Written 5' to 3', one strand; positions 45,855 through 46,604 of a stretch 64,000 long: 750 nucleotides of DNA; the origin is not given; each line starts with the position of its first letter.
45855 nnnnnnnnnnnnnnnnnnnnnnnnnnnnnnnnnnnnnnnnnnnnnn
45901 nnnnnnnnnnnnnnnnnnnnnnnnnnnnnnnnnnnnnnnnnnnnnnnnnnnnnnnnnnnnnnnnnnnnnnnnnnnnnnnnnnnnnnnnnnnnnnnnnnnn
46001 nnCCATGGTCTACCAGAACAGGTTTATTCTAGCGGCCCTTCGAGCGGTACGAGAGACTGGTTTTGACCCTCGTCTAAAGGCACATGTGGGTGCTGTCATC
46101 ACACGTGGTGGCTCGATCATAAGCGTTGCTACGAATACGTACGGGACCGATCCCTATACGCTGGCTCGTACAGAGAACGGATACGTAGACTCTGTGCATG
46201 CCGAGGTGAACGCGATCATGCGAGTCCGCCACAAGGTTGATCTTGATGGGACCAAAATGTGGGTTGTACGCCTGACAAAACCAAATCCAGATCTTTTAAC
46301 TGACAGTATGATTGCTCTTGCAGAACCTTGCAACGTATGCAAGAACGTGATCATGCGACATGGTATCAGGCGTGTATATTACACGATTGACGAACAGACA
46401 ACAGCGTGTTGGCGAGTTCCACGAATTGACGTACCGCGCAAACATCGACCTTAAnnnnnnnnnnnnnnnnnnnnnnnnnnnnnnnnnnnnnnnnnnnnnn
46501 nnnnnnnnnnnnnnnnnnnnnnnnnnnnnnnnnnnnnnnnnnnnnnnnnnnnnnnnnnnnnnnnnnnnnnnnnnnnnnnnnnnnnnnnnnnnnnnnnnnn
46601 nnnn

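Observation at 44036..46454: Candidate tRNA repair or editing module: HAD phosphatase, Rnl1-like ligase with KLDD motif-I variant, and a zinc deaminase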

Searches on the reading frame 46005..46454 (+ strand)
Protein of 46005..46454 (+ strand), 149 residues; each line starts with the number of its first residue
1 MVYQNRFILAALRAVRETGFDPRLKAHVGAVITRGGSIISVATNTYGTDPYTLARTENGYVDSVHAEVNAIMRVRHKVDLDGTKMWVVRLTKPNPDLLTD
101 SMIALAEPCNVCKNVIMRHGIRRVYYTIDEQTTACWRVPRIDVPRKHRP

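Call 4: search_protein_families(library=pfam, proteins=[window:46005-46454:+], max_evalue=1)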
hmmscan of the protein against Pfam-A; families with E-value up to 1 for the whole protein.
window:46005-46454:+ (149 aa): 4 families
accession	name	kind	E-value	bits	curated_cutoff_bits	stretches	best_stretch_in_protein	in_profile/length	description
PF00383.29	dCMP_cyt_deam_1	-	4.1e-12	46.3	25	1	5-127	5-101/102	Cytidine and deoxycytidylate deaminase zinc-binding region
PF14437.12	MafB19-deam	-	1.2e-07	32.2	27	2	25-89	22-79/142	MafB19-like deaminase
PF14439.12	Bd3614-deam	-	0.006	17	38.5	1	51-131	22-93/113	Bd3614-like deaminase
PF04766.17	Baculo_p26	-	0.014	15.3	26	1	2-48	87-132/234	Nucleopolyhedrovirus p26 protein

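Call 5: search_protein_families(library=phrogs, proteins=[window:46005-46454:+], max_evalue=0.01)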
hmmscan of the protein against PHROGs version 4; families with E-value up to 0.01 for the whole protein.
window:46005-46454:+ (149 aa): 5 families
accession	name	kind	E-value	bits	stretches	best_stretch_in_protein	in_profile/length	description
phrog_174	-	DNA, RNA and nucleotide metabolism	6.7e-18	66.4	1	26-130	136-227/384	dCMP deaminase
phrog_18355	-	DNA, RNA and nucleotide metabolism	2e-10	41.6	1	63-129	2-50/52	deoxycytidinylate deaminase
phrog_20806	-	DNA, RNA and nucleotide metabolism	0.00081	20.7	0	96-126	31-61/97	deoxycytidinylate deaminase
phrog_20648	-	DNA, RNA and nucleotide metabolism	0.0016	18.7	0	28-126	28-117/311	dCMP deaminase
phrog_2369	-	DNA, RNA and nucleotide metabolism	0.009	17.1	0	89-128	86-125/195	dCMP deaminase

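Call 6: search_protein_families(library=ncbifam, proteins=[window:46005-46454:+], max_evalue=1)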
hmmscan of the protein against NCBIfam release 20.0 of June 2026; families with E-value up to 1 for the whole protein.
window:46005-46454:+ (149 aa): 3 families
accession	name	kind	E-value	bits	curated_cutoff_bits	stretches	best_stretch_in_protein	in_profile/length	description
TIGR02571.1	ComEB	equivalog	0.00037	20.5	219.45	1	34-131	33-119/151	ComE operon protein 2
NF041025.1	antiphage_deaminase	equivalog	0.003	16.5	400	1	63-126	337-385/437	anti-phage dCTP deaminase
TIGR01354.1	cyt_deam_tetra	equivalog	0.15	12.3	113.65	1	57-120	41-93/126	cytidine deaminase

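Call 10: search_solved_structures(query=window:46005-46454:+, max_evalue=0.01, show_alignments=3)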
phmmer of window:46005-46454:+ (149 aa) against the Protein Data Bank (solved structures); distinct sequences matched with E-value up to 0.01: 1.
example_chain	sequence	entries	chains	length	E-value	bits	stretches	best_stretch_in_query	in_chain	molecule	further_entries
4p9c_A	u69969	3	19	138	0.0011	22.3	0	26-86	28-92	Deoxycytidylate deaminase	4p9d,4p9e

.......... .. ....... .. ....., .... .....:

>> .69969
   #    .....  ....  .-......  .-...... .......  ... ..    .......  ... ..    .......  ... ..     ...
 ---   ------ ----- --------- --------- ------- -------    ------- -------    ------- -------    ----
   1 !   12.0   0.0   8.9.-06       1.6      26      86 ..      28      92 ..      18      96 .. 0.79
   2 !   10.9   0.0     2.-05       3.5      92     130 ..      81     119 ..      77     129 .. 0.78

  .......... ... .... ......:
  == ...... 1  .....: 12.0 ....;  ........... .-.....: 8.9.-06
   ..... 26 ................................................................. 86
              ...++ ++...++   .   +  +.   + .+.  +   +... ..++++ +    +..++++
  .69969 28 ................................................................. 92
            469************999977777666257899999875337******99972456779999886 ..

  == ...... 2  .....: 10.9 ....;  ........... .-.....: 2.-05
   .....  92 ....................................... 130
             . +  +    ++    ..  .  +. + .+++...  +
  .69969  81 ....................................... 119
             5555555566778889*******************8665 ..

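Call 25: find_homologous_proteins(query=window:46005-46454:+, max_evalue=0.001)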
Query window:46005-46454:+ (149 aa): 2 proteins with E <= 0.001 among 15 candidates.
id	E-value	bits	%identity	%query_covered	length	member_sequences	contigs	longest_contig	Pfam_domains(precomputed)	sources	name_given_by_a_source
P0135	6.5e-96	336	100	100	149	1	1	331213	PF00383.30,PF14437.13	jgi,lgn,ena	-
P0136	8.3e-46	174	57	89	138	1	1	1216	PF00383.30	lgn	-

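Call 40: search_protein_representatives(protein=window:46005-46454:+)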
Query: 149 residues. Proteins with E-value up to 0.001 (for the whole library): 750; up to 1e-10: 33; up to 1e-30: 0. The best 150 are listed.
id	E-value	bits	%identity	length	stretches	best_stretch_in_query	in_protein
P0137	7.9e-30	120.1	50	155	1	6-148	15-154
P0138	6.5e-27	110.6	51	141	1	5-131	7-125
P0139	1.3e-21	93.5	39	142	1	3-148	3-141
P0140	1.5e-19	86.7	37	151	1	3-138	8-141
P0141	2.9e-19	85.8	42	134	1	6-137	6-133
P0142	5.9e-18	81.6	38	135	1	6-131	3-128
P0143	6.1e-18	81.5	36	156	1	6-144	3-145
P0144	7.8e-18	81.2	38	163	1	19-147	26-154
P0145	9.1e-18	81.0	43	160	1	9-136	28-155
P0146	1.4e-16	77.1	44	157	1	7-131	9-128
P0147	2.4e-16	76.4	39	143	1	18-133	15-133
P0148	6.4e-16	75.0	38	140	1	10-135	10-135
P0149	5.4e-15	72.0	36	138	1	6-137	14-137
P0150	6.2e-15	71.8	32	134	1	5-133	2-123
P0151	9.0e-15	71.2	40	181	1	5-133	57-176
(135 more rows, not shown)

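Call 42: search_solved_structures(query=A3, max_evalue=0.01, show_alignments=2)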
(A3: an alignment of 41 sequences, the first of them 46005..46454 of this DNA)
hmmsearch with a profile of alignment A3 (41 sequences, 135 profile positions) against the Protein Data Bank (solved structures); distinct sequences matched with E-value up to 0.01: 35.
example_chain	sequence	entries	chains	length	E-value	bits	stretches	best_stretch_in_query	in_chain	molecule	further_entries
1vq2_A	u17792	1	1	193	3.5e-12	49.3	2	52-122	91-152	DEOXYCYTIDYLATE DEAMINASE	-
2w4l_A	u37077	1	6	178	6.2e-12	48.5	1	11-123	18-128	DEOXYCYTIDYLATE DEAMINASE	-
4p9c_A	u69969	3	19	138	9.6e-12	47.9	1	19-122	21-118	Deoxycytidylate deaminase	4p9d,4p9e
2hvv_A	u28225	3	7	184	3.3e-11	46.1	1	14-123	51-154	deoxycytidylate deaminase | Putative deoxycytidylate deaminase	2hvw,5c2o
1wwr_A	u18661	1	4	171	1.7e-10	43.9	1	7-129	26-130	tRNA adenosine deaminase TadA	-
7fh4_A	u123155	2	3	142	1.5e-09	40.7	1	2-120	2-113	CMP/dCMP-type deaminase domain-containing protein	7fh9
2nx8_A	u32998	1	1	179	3.4e-08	36.4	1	9-128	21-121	TRNA-specific adenosine deaminase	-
6l2l_A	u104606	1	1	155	2.2e-07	33.8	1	3-129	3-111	Nucleoside deaminase family protein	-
6l2m_A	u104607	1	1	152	4.5e-07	32.7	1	6-132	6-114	Nucleoside deaminase family protein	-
2b3j_A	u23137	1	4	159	4.8e-07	32.7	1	8-127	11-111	tRNA adenosine deaminase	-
2a8n_A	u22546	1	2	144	1.3e-06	31.2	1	7-125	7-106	cytidine and deoxycytidylate deaminase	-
1wkq_A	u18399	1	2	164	6.3e-06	29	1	5-125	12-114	Guanine deaminase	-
1tiy_A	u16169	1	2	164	6.4e-06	29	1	5-125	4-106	Guanine deaminase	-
3dh1_A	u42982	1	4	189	1e-05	28.4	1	1-127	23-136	tRNA-specific adenosine deaminase 2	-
7nz7_A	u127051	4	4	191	1.1e-05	28.3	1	4-127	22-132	tRNA-specific adenosine deaminase 2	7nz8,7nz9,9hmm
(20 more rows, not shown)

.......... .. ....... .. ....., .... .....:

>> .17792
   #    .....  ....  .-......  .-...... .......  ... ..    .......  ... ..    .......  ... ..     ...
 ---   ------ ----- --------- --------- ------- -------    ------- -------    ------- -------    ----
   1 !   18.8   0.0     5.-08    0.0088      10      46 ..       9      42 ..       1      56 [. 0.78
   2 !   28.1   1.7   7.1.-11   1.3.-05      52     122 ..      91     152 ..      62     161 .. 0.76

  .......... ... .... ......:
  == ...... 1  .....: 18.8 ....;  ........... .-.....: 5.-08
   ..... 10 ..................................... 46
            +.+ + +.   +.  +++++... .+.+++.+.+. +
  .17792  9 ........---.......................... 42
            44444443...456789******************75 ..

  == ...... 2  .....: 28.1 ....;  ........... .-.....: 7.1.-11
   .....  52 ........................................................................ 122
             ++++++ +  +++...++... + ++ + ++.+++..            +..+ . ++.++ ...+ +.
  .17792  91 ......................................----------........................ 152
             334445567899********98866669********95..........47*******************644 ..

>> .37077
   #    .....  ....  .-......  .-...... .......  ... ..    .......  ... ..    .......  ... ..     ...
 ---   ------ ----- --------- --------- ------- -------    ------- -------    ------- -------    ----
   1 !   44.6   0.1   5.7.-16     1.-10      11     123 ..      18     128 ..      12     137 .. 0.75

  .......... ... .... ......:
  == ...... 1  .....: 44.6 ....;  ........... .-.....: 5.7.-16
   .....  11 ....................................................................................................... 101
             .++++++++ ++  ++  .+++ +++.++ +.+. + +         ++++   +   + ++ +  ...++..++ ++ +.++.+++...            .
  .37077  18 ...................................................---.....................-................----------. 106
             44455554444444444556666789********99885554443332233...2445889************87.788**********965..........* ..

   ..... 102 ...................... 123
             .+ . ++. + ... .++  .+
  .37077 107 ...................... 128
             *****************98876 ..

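Call 43: search_protein_families(library=pfam, alignment_id=A3, max_evalue=0.001)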
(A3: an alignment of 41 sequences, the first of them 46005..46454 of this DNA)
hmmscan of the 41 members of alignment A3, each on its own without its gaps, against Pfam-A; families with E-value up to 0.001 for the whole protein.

A. member 1, window:46005-46454:+ (149 aa): 2 families
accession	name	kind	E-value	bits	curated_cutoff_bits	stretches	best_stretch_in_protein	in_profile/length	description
PF00383.29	dCMP_cyt_deam_1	-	4.1e-12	46.3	25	1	5-127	5-101/102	Cytidine and deoxycytidylate deaminase zinc-binding region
PF14437.12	MafB19-deam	-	1.2e-07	32.2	27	1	25-89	22-79/142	MafB19-like deaminase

B. families by the number of members that match (of 41 scanned): 3 families
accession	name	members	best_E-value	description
PF00383.29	dCMP_cyt_deam_1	41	3.8e-16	Cytidine and deoxycytidylate deaminase zinc-binding region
PF14437.12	MafB19-deam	37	6.5e-12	MafB19-like deaminase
PF14441.12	OTT_1508_deam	1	0.00017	OTT_1508-like deaminase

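Call 49: predict_structure(alignment_id=A3)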
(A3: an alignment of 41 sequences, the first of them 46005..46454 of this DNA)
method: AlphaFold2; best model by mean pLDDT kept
length: 149 residues; sequences in the alignment: 41
mean_pLDDT: 93.4   pTM: 0.87
mean pLDDT of the five models: 93.4, 92.2, 91.9, 90.8, 90.1
residues with pLDDT >= 90: 123; 70-90: 22; 50-70: 4; < 50: 0
segments of 3 or more residues with pLDDT < 50: none
pLDDT, mean of each block of 10 residues (from residue 1): 83 96 95 98 94 81 94 96 98 93 96 96 98 97 86
secondary structure, 60 per line:
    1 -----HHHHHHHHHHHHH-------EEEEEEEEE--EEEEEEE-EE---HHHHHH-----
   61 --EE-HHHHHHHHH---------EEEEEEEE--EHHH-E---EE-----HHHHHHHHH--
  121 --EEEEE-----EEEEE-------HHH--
elements in order: H6-18 E26-34 E37-43 H50-55 H66-74 E84-91 H110-118 E123-127 E133-137

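Call 59: find_related_loci(query=A5, collection=viral_contigs, flank=6000)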
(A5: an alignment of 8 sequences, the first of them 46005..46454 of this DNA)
Query A5 (149 aa) in viral_contigs; peptide patterns used: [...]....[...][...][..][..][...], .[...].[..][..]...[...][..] (x = any residue, [..] = any of these).
340 stretches matched a pattern; 109 encode a relative of the query (tblastn E <= 1e-3); the best 80 are kept; 80 distinct loci.
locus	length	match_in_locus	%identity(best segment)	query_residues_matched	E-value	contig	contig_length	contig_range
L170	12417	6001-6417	37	5-148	3e-23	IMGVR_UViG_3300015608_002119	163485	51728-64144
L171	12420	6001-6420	34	1-140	3e-22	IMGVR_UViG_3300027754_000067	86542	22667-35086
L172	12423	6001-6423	33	1-141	9e-22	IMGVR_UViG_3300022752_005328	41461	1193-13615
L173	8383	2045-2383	43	17-129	1e-21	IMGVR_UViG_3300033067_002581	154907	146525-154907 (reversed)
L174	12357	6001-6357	35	5-130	2e-21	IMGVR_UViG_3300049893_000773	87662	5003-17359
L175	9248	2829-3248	35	1-140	1e-21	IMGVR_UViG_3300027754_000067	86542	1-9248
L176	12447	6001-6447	34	1-148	3e-21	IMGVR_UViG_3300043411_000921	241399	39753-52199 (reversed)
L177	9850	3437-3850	35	5-147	4e-20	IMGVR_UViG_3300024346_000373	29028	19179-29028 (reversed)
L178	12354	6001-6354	48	5-130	2e-32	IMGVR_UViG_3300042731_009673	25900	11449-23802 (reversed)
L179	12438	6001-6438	32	5-148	5e-20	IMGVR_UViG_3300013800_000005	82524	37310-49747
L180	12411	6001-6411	36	5-141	6e-22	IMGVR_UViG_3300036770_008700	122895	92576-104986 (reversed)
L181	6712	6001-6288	38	30-132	6e-18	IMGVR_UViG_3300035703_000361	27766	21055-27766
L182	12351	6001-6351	34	5-116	1e-17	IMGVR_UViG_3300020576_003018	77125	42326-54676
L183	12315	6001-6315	35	13-127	4e-14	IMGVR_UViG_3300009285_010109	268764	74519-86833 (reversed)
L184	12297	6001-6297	38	29-132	1e-11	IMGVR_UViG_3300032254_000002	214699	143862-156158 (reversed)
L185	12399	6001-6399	34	5-138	4e-20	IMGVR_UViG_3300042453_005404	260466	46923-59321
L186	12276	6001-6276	29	30-128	9e-11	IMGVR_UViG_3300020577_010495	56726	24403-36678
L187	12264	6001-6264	30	28-130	1e-9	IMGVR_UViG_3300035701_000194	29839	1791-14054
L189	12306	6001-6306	32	17-127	2e-9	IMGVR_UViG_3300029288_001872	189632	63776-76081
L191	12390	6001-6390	33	9-145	3e-19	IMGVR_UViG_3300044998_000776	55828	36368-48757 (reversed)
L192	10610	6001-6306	32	17-127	6e-9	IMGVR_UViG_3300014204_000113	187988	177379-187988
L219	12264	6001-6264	26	24-126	6e-6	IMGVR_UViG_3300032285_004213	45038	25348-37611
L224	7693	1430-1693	27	24-126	9e-6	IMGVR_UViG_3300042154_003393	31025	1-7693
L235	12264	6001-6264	28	24-126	8e-6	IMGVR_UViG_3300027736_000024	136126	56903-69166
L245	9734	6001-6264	26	24-126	2e-5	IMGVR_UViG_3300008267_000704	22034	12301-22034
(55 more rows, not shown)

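Call 62: search_protein_families(library=pfam, max_evalue=0.001, proteins=[L185:1603-2637:+, L174:4233-5963:+, L179:4479-5636:+, L182:4540-5640:+, L192:3950-5431:+, L189:6393-7520:+, L186:5035-5892:+, L191:3858-4691:+, L187:5159-5941:+, L172:8019-8936:+])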
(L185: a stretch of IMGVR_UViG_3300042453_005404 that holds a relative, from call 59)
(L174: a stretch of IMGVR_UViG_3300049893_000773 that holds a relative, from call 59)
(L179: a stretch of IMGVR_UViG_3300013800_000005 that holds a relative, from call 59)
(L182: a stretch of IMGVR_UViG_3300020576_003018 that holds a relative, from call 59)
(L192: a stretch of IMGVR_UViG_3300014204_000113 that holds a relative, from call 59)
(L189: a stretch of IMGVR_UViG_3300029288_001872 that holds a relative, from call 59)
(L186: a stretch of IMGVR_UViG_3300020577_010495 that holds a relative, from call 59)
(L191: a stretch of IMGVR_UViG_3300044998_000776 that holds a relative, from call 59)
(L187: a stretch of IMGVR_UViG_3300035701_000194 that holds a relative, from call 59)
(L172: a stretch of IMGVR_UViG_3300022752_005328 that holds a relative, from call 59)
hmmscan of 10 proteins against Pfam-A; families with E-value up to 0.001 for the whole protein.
L185:1603-2637:+ (344 aa): 6 families
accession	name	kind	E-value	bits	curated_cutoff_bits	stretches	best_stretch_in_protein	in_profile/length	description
PF03054.22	tRNA_Me_trans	-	5.3e-63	212.8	20.6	1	3-196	2-201/202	tRNA methyl transferase HUP domain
PF20258.4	tRNA_Me_trans_C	-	9.5e-14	51.9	20.6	1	288-343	22-77/77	Aminomethyltransferase beta-barrel domain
PF20259.3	tRNA_Me_trans_M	-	2.4e-11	43.5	27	1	202-263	2-65/66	tRNA methyl transferase PRC-barrel domain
PF02540.23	NAD_synthase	-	7.9e-06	25.6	21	1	3-76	20-85/242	NAD synthase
PF00733.27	Asn_synthase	-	3.3e-05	24.2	21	1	6-69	22-77/354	Asparagine synthase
PF06508.19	QueC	-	0.00064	19.7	22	0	3-35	1-33/210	Queuosine biosynthesis protein QueC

L174:4233-5963:+ (576 aa): 2 families
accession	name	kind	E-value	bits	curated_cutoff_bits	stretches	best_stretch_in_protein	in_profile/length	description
PF03237.21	Terminase_6N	-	1.6e-11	44.7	22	1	66-267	2-211/215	Terminase large subunit, T4likevirus-type, N-terminal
PF05127.21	NAT10_TcmA_helicase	-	0.00077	19.8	22.7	0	79-170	14-102/176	RNA cytidine acetyltransferase NAT10/TcmA, helicase domain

L179:4479-5636:+ (385 aa): 4 families
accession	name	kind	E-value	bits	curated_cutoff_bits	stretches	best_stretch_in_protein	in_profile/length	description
PF03054.22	tRNA_Me_trans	-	7.8e-61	205.7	20.6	1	35-230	1-201/202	tRNA methyl transferase HUP domain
PF20259.3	tRNA_Me_trans_M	-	1.1e-13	51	27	1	236-297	2-65/66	tRNA methyl transferase PRC-barrel domain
PF20258.4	tRNA_Me_trans_C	-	7.6e-09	36.2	20.6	1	347-383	42-77/77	Aminomethyltransferase beta-barrel domain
PF02540.23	NAD_synthase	-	7.4e-06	25.7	21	1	33-160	17-131/242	NAD synthase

L182:4540-5640:+ (366 aa): 4 families
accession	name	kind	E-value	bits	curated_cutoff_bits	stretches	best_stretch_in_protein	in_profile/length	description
PF03054.22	tRNA_Me_trans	-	8.8e-61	205.5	20.6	1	16-211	1-201/202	tRNA methyl transferase HUP domain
PF20259.3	tRNA_Me_trans_M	-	7.9e-15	54.6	27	1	217-278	2-65/66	tRNA methyl transferase PRC-barrel domain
PF20258.4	tRNA_Me_trans_C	-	3.7e-09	37.2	20.6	1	328-364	42-77/77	Aminomethyltransferase beta-barrel domain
PF02540.23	NAD_synthase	-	3.6e-06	26.7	21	1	16-141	19-131/242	NAD synthase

L192:3950-5431:+ (493 aa): 3 families
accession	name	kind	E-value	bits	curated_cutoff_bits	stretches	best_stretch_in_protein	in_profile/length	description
PF22945.2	LEM-3_GIY-YIG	-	1e-05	26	27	1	53-128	25-99/151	LEM-3-like GIY-YIG domain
PF13412.12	HTH_24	-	0.00017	21.5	21.9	0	165-198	8-38/48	Winged helix-turn-helix DNA-binding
PF08279.18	HTH_11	-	0.00051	20.3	25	0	167-195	7-33/55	HTH domain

L189:6393-7520:+ (375 aa): 3 families
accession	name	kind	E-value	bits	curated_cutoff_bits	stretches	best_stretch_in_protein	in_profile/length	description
PF07282.18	Cas12f1-like_TNB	-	2.8e-26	91.9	26.3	1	294-359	1-60/60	Cas12f1-like, TNB domain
PF01385.25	OrfB_IS605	-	1.4e-21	77.3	30.5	1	170-281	3-118/120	Probable transposase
PF12323.14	HTH_OrfB_IS605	-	1.3e-13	50.6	21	1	5-46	1-43/47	Helix-turn-helix domain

L186:5035-5892:+ (285 aa): 1 family
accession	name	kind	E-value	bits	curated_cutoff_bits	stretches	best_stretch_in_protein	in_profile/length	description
PF13688.12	Reprolysin_5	-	0.00019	22.2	27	1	130-217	90-162/196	Metallo-peptidase family M12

L191:3858-4691:+ (277 aa): 5 families
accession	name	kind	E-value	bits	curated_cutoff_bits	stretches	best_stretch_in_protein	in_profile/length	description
PF13688.12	Reprolysin_5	-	2.3e-07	31.7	27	1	151-265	86-178/196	Metallo-peptidase family M12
PF00413.30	Peptidase_M10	-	2.4e-06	27.9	24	1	197-241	102-134/159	Matrixin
PF16313.11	DUF4953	-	0.00016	21.4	24.2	1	214-237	13-36/316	Met-zincin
PF05572.19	Peptidase_M43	-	0.00017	22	23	1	209-236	63-90/152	Pregnancy-associated plasma protein-A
PF13583.11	Reprolysin_4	-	0.00035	20.7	22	1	207-236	132-157/203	Metallo-peptidase family M12B Reprolysin-like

L187:5159-5941:+ (260 aa): 1 family
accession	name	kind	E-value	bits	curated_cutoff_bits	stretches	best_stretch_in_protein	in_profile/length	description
PF01555.25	N6_N4_Mtase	-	3.2e-44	151.9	26.7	1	31-258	1-221/221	DNA methylase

L172:8019-8936:+ (305 aa): 0 families

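Call 66: search_protein_families(library=pfam, max_evalue=0.001, proteins=[L224:1758-2405:+, L235:5079-5507:+, L219:4094-4981:+, L245:3106-4149:+])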
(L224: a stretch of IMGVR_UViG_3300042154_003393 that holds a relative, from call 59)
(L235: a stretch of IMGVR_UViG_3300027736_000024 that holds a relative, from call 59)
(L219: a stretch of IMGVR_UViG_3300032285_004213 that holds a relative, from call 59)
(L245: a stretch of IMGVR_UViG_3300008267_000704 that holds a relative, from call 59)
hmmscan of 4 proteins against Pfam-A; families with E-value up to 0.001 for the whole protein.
L224:1758-2405:+ (215 aa): 1 family
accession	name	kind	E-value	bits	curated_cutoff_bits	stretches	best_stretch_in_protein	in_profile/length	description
PF00303.24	Thymidylat_synt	-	4.7e-27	95.2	24.3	1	15-213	5-217/266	Thymidylate synthase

L235:5079-5507:+ (142 aa): 2 families
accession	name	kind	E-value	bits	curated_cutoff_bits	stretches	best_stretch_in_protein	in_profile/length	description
PF00692.24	dUTPase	-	1e-23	84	22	1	9-141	3-129/129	dUTPase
PF22769.1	DCD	-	4.4e-06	27.3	27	1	30-111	68-150/153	dCTP deaminase-like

L219:4094-4981:+ (295 aa): 0 families

L245:3106-4149:+ (347 aa): 0 families
